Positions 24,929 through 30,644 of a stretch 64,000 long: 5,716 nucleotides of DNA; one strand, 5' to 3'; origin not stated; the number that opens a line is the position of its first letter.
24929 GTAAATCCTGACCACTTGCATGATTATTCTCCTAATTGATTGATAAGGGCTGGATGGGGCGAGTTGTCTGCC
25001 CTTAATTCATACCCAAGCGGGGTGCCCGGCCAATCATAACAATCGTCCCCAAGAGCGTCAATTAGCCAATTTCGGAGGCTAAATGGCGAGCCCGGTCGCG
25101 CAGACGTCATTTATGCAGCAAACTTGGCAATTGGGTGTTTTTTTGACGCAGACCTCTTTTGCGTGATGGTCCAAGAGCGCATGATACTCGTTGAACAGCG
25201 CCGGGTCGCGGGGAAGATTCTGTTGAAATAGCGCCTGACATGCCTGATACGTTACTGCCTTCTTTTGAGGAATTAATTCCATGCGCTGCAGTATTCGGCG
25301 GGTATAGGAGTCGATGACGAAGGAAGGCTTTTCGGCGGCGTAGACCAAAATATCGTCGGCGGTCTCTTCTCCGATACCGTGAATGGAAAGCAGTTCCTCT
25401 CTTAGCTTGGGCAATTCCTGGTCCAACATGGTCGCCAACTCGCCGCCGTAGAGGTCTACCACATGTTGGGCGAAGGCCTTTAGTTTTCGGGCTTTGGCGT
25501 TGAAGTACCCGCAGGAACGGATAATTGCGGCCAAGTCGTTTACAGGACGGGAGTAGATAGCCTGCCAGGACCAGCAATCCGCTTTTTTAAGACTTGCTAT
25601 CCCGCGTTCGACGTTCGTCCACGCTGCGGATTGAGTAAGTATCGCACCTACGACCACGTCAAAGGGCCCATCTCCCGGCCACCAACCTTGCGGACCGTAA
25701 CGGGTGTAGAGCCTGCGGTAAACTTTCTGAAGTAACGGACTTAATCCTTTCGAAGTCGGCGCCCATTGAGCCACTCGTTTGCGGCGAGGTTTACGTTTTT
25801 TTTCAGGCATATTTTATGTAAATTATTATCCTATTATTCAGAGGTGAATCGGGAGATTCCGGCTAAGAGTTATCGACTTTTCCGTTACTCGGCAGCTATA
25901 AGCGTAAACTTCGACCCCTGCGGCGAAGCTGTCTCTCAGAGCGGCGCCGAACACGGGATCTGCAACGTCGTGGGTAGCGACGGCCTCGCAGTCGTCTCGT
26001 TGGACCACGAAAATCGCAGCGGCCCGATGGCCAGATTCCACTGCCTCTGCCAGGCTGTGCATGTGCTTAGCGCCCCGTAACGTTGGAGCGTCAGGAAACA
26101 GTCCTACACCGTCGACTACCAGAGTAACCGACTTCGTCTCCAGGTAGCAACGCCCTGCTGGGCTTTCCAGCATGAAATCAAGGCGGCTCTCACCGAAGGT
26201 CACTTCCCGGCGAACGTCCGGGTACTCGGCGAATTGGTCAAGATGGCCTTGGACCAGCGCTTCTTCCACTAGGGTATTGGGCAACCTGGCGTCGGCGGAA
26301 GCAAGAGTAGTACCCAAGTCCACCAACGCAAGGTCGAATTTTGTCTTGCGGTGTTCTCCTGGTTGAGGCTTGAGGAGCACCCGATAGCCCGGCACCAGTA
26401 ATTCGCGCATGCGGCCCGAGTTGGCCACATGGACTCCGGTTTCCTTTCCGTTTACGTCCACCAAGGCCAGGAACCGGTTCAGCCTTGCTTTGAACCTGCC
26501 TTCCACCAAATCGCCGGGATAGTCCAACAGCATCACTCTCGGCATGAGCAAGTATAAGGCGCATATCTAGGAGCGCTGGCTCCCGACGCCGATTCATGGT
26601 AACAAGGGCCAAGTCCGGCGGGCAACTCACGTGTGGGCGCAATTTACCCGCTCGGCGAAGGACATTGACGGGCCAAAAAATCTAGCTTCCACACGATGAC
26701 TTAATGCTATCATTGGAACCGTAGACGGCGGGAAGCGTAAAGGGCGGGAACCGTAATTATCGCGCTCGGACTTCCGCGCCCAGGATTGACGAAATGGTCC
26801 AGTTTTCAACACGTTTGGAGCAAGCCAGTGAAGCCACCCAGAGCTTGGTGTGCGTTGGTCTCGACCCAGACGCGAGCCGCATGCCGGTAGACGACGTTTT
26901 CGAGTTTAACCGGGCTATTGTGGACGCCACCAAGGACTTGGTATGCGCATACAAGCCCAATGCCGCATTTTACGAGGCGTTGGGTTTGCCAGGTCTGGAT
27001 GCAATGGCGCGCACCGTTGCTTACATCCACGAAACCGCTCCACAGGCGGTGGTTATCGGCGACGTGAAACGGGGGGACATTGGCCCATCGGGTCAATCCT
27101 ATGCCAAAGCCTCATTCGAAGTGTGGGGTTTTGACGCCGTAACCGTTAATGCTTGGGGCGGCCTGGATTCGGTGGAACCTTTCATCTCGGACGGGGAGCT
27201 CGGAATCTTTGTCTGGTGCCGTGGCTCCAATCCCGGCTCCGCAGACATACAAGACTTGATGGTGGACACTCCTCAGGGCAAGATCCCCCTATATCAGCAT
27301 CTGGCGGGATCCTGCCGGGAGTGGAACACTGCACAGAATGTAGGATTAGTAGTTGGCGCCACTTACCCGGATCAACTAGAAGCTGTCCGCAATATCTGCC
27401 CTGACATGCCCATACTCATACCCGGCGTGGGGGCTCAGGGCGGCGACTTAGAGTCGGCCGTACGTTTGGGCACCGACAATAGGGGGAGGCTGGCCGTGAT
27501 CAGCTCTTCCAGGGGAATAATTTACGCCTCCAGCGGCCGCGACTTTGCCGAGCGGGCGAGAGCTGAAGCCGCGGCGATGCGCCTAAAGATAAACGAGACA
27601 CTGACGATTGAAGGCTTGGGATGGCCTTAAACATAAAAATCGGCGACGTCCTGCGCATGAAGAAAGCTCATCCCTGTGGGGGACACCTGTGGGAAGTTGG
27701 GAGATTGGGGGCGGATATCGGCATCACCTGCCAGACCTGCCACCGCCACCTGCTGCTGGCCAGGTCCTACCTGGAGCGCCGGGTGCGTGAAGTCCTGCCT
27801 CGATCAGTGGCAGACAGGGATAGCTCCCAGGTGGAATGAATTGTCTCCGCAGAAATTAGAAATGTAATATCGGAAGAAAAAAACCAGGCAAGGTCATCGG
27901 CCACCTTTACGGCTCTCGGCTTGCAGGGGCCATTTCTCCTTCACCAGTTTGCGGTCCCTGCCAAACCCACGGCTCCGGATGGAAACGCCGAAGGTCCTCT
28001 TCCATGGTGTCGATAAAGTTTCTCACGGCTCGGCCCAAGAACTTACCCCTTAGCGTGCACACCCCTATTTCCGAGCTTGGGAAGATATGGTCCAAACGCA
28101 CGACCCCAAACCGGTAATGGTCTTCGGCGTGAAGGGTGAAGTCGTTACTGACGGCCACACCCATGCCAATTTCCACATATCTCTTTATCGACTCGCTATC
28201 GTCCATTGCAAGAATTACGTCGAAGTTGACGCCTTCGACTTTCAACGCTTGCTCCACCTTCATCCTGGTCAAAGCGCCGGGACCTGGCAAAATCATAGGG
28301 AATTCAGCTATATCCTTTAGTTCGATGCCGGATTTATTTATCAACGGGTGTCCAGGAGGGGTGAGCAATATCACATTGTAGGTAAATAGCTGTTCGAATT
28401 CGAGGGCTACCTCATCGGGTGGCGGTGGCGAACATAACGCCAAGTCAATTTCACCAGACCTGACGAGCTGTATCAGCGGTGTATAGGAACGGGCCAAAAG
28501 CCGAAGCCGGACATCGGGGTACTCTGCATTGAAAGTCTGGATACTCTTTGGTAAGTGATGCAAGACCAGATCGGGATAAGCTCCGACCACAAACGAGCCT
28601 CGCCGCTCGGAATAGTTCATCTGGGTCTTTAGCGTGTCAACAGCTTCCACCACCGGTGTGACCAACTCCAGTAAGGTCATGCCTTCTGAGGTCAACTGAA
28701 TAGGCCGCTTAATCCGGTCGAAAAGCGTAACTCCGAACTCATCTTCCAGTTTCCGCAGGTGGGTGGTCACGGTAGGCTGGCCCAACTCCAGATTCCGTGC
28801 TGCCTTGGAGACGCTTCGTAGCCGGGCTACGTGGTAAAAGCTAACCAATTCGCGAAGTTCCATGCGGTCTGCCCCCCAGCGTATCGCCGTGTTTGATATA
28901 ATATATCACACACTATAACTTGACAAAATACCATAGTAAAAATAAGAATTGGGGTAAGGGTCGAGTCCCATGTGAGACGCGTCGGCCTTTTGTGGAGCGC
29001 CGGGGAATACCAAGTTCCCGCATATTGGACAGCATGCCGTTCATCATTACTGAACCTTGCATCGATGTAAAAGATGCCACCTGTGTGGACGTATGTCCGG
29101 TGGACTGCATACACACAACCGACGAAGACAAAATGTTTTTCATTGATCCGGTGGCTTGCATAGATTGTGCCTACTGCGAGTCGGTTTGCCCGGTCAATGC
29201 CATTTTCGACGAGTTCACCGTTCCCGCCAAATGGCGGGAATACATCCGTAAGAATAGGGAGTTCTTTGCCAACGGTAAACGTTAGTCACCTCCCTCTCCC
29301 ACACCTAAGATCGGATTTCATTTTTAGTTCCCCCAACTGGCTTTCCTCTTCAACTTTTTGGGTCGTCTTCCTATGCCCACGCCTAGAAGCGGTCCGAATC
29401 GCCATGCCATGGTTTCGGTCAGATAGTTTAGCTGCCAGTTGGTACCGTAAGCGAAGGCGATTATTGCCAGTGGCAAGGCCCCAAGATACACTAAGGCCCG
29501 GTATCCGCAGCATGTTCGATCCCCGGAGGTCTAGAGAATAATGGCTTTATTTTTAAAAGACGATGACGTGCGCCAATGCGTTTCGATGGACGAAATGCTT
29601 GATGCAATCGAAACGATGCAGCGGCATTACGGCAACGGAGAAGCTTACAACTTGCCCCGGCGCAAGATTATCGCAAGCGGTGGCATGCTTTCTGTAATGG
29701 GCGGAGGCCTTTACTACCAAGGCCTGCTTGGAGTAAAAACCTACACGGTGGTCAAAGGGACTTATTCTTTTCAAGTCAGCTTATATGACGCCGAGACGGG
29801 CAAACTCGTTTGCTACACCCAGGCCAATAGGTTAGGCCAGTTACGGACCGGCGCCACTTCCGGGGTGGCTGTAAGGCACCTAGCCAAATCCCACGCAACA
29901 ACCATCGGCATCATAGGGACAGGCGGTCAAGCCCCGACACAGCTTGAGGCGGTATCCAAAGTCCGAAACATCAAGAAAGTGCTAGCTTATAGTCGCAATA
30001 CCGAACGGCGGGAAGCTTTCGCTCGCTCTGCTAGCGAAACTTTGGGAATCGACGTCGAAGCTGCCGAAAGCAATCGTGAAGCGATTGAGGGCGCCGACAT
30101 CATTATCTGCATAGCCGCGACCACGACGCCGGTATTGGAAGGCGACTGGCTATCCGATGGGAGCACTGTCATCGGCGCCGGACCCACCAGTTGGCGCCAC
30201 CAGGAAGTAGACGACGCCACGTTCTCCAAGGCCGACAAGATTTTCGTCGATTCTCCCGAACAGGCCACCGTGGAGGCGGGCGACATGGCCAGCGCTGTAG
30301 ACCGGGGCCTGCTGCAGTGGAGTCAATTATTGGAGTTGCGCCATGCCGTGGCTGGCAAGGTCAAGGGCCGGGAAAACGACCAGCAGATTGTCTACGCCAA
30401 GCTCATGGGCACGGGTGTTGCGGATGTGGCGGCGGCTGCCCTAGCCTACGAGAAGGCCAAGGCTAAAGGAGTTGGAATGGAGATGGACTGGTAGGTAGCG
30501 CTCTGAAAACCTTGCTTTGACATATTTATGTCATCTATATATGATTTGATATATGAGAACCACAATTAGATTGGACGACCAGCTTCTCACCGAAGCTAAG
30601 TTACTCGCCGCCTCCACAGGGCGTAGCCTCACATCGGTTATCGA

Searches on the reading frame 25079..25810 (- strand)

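Call 72: search_protein_families(library=pfam, proteins=[window:25079-25810:-], max_evalue=0.001)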
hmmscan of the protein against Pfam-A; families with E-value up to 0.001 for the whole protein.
window:25079-25810:- (243 aa): 2 families
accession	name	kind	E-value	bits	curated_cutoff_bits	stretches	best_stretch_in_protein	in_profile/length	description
PF00730.31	HhH-GPD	-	2.2e-13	50.9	26.2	1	54-192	1-103/108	HhH-GPD superfamily base excision DNA repair protein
PF00633.29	HHH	-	7.7e-06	26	24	1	130-157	3-30/30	Helix-hairpin-helix motif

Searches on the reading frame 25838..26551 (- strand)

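Call 72: search_protein_families(library=pfam, proteins=[window:25838-26551:-], max_evalue=0.001)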
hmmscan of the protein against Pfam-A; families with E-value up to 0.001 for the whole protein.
window:25838-26551:- (237 aa): 2 families
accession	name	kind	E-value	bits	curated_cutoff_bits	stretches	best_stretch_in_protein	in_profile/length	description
PF03749.19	SfsA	-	5.9e-47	159.4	22.8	1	90-225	2-137/138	Sugar fermentation stimulation protein RE domain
PF17746.7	SfsA_N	-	1e-19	70.8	25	1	23-84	3-61/63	SfsA N-terminal OB domain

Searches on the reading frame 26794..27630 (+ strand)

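Call 72: search_protein_families(library=pfam, proteins=[window:26794-27630:+], max_evalue=0.001)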
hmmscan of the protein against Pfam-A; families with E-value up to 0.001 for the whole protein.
window:26794-27630:+ (278 aa): 1 family
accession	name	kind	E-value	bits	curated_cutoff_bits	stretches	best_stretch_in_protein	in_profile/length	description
PF00215.30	OMPdecase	-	1.7e-23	84.2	27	1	18-253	2-219/221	Orotidine 5'-phosphate decarboxylase / HUMPS family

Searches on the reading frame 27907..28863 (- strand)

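Call 72: search_protein_families(library=pfam, proteins=[window:27907-28863:-], max_evalue=0.001)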
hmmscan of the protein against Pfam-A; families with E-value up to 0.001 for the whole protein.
window:27907-28863:- (318 aa): 2 families
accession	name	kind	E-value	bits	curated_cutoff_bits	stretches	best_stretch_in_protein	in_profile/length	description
PF03466.25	LysR_substrate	-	2.3e-40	138.6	28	1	86-290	3-207/209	LysR substrate binding domain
PF00126.33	HTH_1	-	1.3e-18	67.1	26.6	1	3-61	1-59/60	Bacterial regulatory helix-turn-helix protein, lysR family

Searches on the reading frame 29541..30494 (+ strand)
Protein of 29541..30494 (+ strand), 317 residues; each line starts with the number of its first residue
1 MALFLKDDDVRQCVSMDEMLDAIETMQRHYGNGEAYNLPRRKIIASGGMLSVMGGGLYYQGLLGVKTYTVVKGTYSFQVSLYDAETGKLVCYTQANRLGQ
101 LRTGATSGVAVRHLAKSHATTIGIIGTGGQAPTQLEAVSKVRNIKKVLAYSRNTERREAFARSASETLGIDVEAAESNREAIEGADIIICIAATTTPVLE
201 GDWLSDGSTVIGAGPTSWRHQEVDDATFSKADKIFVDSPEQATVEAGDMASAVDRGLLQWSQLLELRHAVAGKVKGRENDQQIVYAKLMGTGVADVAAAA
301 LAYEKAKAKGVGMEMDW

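Call 73: search_protein_families(library=pfam, proteins=[window:29541-30494:+], max_evalue=0.001)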
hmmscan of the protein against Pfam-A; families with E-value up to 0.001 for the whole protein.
window:29541-30494:+ (317 aa): 4 families
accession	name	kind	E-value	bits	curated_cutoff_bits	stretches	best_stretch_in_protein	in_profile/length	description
PF02423.21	OCD_Mu_crystall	-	3.9e-55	187.5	24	1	5-309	6-313/314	Ornithine cyclodeaminase/mu-crystallin family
PF03807.23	F420_oxidored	-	1.3e-05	26.2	21.6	1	121-189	1-64/94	NADP oxidoreductase coenzyme F420-dependent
PF01488.26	Shikimate_DH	-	1.9e-05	25.2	24.3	1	112-206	5-97/138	Shikimate / quinate 5-dehydrogenase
PF13460.12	NAD_binding_10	-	0.00024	21.5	27.2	1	145-195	20-71/184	NAD(P)H-binding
